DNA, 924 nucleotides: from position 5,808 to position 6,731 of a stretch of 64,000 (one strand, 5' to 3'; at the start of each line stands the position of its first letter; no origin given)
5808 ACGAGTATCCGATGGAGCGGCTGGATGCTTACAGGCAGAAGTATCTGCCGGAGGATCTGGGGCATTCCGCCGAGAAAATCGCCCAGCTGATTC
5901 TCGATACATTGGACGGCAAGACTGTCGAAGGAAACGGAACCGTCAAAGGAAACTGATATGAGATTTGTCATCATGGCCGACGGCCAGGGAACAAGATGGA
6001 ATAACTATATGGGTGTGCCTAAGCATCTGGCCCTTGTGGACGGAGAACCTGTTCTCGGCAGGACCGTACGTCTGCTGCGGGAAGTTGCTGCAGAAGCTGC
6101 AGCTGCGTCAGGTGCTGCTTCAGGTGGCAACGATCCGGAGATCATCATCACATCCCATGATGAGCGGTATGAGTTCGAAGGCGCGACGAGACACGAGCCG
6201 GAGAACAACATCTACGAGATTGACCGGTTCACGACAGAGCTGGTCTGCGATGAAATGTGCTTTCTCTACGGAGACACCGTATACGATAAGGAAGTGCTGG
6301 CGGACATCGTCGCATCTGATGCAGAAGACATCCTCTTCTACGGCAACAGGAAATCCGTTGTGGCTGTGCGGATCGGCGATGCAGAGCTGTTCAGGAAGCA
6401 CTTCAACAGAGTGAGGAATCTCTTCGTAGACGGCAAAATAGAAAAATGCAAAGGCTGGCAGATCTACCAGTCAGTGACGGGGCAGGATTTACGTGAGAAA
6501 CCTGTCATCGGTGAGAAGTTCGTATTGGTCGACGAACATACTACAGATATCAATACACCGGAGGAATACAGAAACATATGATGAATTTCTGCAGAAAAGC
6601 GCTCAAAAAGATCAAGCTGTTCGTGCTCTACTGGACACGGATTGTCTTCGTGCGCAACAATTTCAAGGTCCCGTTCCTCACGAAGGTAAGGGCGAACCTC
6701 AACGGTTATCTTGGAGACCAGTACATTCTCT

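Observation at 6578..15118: Amidoligase island inside a teichoic-acid locus: three PF14397-type ATP-grasp genes plus a MurF-like ligase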

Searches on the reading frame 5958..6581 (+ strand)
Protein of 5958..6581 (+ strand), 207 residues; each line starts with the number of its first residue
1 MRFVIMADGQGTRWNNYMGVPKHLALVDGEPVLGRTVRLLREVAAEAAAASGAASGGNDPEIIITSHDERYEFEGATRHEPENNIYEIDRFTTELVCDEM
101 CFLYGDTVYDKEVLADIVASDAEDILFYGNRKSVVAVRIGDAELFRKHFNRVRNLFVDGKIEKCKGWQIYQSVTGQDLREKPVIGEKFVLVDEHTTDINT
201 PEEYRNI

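Call 4: search_protein_families(library=pfam, proteins=[window:5958-6581:+], max_evalue=0.01)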
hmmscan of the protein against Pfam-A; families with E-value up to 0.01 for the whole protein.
window:5958-6581:+ (207 aa): 1 family
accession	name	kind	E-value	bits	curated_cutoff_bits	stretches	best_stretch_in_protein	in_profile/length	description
PF12804.13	NTP_transf_3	-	9.9e-05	23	27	1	4-53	2-48/160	MobA-like NTP transferase domain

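Call 9: search_protein_families(library=ncbifam, proteins=[window:5958-6581:+], max_evalue=0.01)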
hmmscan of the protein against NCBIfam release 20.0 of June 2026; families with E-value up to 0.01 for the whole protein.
window:5958-6581:+ (207 aa): 4 families
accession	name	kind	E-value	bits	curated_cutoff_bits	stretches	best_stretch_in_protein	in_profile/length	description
NF041313.1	UDPGP_AglF_Halo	equivalog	0.00023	20.7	400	1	1-123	1-121/234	UTP--glucose-1-phosphate uridylyltransferase AglF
NF041173.1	Sug_nt_acttase_Thmprot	equivalog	0.0023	16.9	600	1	1-126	1-125/405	bifunctional sugar-1-phosphate nucleotidylyltransferase/acetyltransferase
NF001186.0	PRK00155.2-3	equivalog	0.0049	16.3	253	1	4-45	8-47/224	2-C-methyl-D-erythritol 4-phosphate cytidylyltransferase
TIGR03992.1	Arch_glmU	subfamily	0.0073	15.2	292.1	0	1-126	1-126/393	bifunctional sugar-1-phosphate nucleotidylyltransferase/acetyltransferase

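Call 51: search_solved_structures(query=window:5958-6581:+, max_evalue=1, show_alignments=2)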
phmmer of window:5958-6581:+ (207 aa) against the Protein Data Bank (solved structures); distinct sequences matched with E-value up to 1: 5.
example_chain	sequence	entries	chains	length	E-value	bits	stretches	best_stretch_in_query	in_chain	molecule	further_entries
2xme_A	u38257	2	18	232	0.015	18.5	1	1-152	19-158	CTP-INOSITOL-1-PHOSPHATE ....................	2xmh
4mnd_A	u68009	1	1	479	0.081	16.1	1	1-151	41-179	CTP L-myo-inositol-1-phosphate cytidylyltransferase/CDP-L-myo-inositol myo-inositolphospho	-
2keo_A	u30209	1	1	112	0.23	14.6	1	120-190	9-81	Probable E3 ubiquitin-protein ligase HERC2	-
5vmk_A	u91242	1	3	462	0.33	14.1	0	3-48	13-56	Bifunctional protein GlmU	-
9mh4_A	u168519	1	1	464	0.71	13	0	2-48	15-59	Bifunctional protein GlmU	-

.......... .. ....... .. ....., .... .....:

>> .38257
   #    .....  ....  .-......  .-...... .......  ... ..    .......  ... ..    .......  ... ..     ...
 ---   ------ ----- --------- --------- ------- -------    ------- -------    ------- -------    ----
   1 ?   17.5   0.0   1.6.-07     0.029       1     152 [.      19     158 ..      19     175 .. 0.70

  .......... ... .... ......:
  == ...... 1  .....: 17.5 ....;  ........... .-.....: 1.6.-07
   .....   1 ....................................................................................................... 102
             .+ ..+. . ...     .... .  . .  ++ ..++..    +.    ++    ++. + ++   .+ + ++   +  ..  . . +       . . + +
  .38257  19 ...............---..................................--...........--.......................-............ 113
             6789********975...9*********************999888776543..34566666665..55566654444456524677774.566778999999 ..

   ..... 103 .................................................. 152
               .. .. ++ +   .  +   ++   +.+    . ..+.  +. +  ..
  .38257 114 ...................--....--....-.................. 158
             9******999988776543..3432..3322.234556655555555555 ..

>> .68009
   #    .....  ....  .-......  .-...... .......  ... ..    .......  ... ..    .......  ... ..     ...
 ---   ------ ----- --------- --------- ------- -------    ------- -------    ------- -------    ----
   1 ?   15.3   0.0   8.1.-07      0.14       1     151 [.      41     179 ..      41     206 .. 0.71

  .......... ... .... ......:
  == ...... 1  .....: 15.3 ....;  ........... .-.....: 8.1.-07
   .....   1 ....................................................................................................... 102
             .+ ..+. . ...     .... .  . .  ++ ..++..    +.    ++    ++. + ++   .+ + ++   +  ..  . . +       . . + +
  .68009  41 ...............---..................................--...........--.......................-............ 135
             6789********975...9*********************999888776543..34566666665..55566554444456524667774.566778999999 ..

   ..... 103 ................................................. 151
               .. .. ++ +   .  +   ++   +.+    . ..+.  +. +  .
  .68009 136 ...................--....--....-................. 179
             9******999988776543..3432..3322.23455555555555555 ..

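Call 65: find_homologous_proteins(query=window:5958-6581:+, max_evalue=0.001)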
Query window:5958-6581:+ (207 aa): 525 proteins with E <= 0.001 among 1152 candidates; the best 120 are listed.
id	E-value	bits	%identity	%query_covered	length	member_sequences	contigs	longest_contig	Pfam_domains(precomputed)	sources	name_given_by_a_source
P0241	2.9e-134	463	99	100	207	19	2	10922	-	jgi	-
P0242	1.1e-125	435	92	100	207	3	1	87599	-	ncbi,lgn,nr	ncbi:MAG: nucleotidyltransferase family protein [Firmicutes bacterium]|nr:nucleotidyltransferase fam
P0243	1.7e-116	405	82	100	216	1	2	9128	-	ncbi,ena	-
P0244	1.7e-116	405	91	100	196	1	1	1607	-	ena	-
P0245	3.2e-116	404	91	98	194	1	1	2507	-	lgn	-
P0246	1.0e-109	383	82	100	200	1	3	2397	-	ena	-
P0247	1.2e-109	383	82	100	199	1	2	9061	-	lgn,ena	-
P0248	1.1e-108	380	84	100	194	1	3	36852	PF12804.14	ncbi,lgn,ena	-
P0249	1.3e-106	373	83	100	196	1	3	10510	-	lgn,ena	-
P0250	2.1e-106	372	82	100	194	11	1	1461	PF12804.14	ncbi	-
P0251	5.0e-106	371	82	100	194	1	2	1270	PF12804.14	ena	-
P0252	5.3e-106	371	82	100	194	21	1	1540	PF12804.14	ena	-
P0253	5.4e-106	371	83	100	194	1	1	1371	PF12804.14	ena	-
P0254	9.8e-106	370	81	100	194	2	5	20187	PF12804.14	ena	-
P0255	2.2e-105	369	80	100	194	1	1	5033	PF12804.14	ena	-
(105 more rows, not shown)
